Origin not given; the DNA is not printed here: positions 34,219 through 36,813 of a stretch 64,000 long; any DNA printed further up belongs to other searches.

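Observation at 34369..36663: Solo STAND/NACHT NTPase with a PD-(D/E)xK-like N-terminal module and an unassignable ~380-aa C-terminal domain: candidate single-gene immune sensor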

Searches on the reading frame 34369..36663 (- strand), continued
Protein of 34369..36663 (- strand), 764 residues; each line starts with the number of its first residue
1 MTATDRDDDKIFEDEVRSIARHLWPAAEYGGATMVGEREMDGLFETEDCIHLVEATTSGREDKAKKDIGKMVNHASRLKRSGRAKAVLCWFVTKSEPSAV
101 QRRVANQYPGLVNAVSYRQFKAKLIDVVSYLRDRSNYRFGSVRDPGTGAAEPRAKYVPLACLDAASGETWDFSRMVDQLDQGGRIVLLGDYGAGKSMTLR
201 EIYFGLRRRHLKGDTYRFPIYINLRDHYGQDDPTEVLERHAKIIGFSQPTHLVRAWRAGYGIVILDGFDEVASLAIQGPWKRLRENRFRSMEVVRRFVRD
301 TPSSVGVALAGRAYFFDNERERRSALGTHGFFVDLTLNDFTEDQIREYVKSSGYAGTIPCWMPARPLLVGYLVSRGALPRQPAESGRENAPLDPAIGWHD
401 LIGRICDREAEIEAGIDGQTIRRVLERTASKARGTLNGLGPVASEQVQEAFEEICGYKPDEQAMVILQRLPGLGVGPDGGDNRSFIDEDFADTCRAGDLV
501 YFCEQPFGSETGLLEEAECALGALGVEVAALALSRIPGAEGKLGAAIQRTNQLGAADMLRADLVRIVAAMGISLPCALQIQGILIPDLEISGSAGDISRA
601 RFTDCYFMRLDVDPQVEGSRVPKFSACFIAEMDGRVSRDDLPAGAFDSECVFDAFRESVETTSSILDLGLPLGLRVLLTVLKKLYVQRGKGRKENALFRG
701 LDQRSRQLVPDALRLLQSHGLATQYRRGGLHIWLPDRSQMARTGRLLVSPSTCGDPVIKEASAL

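Call 91: find_encoding_contigs(protein=P0098, flank=8000, max_places=1)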
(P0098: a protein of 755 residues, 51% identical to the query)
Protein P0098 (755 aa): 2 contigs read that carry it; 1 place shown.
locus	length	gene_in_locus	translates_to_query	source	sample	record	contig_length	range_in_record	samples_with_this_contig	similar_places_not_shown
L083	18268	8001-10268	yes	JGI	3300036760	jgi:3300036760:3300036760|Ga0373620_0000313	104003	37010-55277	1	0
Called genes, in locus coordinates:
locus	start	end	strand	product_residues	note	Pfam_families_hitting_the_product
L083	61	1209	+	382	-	PF13676:TIR_2 (weak)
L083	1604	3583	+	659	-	PF08238:Sel1 (faint), PF00004:AAA, PF17866:AAA_lid_6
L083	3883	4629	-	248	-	PF07505:DUF5131, PF17338:GP88 (weak)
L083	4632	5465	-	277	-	-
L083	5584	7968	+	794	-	PF00270:DEAD, PF04851:ResIII, PF18766:SWI2_SNF2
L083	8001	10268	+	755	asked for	PF05729:NACHT (weak)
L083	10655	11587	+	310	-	-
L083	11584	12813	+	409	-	PF13784:Fic_N, PF02661:Fic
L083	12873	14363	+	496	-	PF12161:HsdM_N, PF02384:N6_Mtase, PF07669:Eco57I (weak)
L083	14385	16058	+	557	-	PF03235:GmrSD_N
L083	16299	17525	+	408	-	PF00083:Sugar_tr, PF07690:MFS_1, PF06779:MFS_4 (weak), PF07690:MFS_1, PF00083:Sugar_tr (weak)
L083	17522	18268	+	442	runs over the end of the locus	PF00324:AA_permease, PF03845:Spore_permease (weak), PF13520:AA_permease_2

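Call 92: find_encoding_contigs(protein=P0090, flank=8000, max_places=1)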
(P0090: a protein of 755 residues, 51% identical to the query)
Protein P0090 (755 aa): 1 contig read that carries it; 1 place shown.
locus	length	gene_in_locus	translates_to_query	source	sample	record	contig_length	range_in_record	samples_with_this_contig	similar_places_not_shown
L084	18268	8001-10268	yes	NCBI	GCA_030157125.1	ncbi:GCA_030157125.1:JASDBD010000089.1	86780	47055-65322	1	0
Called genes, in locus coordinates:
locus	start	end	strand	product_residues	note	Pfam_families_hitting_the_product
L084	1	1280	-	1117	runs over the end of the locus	PF13620:CarboxypepD_reg, PF13715:CarbopepD_reg_2 (weak), PF07715:Plug (faint), PF25183:OMP_b-brl_4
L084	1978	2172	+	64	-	PF04365:BrnT_toxin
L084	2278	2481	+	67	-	-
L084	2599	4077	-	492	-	PF07394:DUF1501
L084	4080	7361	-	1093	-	PF07635:PSCyt1, PF07583:PSCyt2, PF07587:PSD1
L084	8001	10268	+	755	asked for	PF05729:NACHT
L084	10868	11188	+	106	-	-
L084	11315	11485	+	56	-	-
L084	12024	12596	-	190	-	-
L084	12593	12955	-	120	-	-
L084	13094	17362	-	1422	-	PF00270:DEAD, PF04851:ResIII (weak), PF00271:Helicase_C, PF19306:WHD_Lhr, PF08494:DEAD_assoc, PF23235:WHD_3rd_Lhr, PF23234:WHD_4th_Lhr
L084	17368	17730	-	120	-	-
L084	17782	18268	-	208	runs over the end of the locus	PF13489:Methyltransf_23, PF01209:Ubie_methyltran (weak), PF08241:Methyltransf_11, PF08242:Methyltransf_12, PF13649:Methyltransf_25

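Call 93: find_encoding_contigs(protein=P0102, flank=8000, max_places=1)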
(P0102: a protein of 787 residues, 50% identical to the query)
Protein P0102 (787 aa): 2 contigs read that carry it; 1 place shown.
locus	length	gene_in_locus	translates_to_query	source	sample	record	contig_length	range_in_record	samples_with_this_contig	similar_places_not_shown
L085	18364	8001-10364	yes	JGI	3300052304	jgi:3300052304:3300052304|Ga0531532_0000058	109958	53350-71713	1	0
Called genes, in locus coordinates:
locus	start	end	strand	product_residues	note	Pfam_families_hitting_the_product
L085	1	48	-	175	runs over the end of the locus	PF08570:DUF1761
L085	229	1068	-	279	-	PF03330:DPBB_1, PF05036:SPOR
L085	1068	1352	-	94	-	-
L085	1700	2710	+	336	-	-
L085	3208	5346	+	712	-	PF02463:SMC_N (faint), PF13175:AAA_15, PF13476:AAA_23, PF13304:AAA_21 (weak), PF13175:AAA_15 (weak), PF13304:AAA_21, PF14491:DUF4435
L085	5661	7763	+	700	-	PF23545:Zn_ribbon_HMPTM, PF04055:Radical_SAM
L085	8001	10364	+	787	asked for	PF05729:NACHT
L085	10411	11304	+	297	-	-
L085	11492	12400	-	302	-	PF13435:Cytochrome_C554 (faint), PF14537:Cytochrom_c3_2 (faint), PF09699:Paired_CXXCH_1 (faint)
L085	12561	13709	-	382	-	PF07719:TPR_2 (faint), PF13428:TPR_14 (faint), PF24575:TPR_Slam (faint), PF00515:TPR_1 (faint), PF12895:ANAPC3 (faint), PF13371:TPR_9 (weak), PF23914:TPR_CcmH_CycH (weak), PF14559:TPR_19 (weak), +3 more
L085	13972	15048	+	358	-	PF00248:Aldo_ket_red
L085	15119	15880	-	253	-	PF00731:AIRC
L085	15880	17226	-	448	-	PF01969:Ni_insertion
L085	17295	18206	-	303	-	PF02540:NAD_synthase (weak)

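Call 94: search_protein_families(library=padloc, alignment_id=A4, max_evalue=1e-15)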
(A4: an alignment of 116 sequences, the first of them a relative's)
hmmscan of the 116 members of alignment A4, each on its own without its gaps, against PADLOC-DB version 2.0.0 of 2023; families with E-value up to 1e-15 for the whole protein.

A. member 1, L005:8540-10030:- (496 aa): 0 families

B. families by the number of members that match (of 116 scanned): 144 families (the first 25 are shown)
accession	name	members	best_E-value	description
PDLC03089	Specificity_I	2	2.5e-45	Type I specificity subunit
PDLC03068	Specificity_I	2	5.1e-41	Type I specificity subunit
PDLC03086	Specificity_I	2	1.5e-23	Type I specificity subunit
PDLC03069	Specificity_I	2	1.8e-22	Type I specificity subunit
PDLC03164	Specificity_I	2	2.6e-16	Type I specificity subunit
PDLC03040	REase_I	1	2e-174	Type I restriction enzyme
PDLC01087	C3a187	1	3.9e-170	NERD+UvrD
PDLC03021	MTase_I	1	1e-135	Type I methyltransferase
PDLC01744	Cas1e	1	9.1e-121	-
PDLC04018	PD-Lambda-5_B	1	4.9e-114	-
PDLC00924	Cas1e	1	3.2e-105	"CRISPR-associated endonuclease Cas1, subtype I-E/ECOLI"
PDLC01332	Cas1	1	5.1e-102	"CAS-I,CAS-II,CAS-III,CAS-IV,CAS-V,CAS-VI; acquisition_1"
PDLC03358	MTase_II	1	2e-97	Type II methyltransferase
PDLC03044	REase_I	1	7.9e-83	Type I restriction enzyme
PDLC03512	REase_II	1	2.7e-80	Type II restriction enzyme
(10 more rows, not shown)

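Call 95: search_protein_families(library=padloc, alignment_id=A5, max_evalue=1e-15)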
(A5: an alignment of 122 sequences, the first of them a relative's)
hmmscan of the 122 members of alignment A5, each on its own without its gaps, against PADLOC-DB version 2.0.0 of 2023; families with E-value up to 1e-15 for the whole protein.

A. member 1, L039:4861-7410:- (849 aa): 0 families

B. families by the number of members that match (of 122 scanned): 34 families (the first 25 are shown)
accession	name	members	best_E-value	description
PDLC04135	mad3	2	1.9e-46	mads_3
PDLC00098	GajA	1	1.5e-207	AAA ATPase domain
PDLC00102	GajA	1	1e-191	AAA ATPase domain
PDLC00140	GajB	1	2.6e-130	UrvD helicase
PDLC01094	C3a206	1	3.7e-99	TAP-like protein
PDLC00148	GajB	1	1.4e-98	UrvD helicase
PDLC03207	mREase_II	1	1.5e-76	Type II methyl-directed restriction enzyme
PDLC03953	RmrA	1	4.1e-45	-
PDLC03949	RmrA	1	5.7e-42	-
PDLC03955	RmrA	1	2.7e-34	-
PDLC03944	RmrA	1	6.3e-34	-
PDLC03948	RmrA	1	3.2e-33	-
PDLC00078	GajA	1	7.3e-32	AAA ATPase domain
PDLC03946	RmrA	1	4.4e-31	-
PDLC03951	RmrA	1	4.5e-31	-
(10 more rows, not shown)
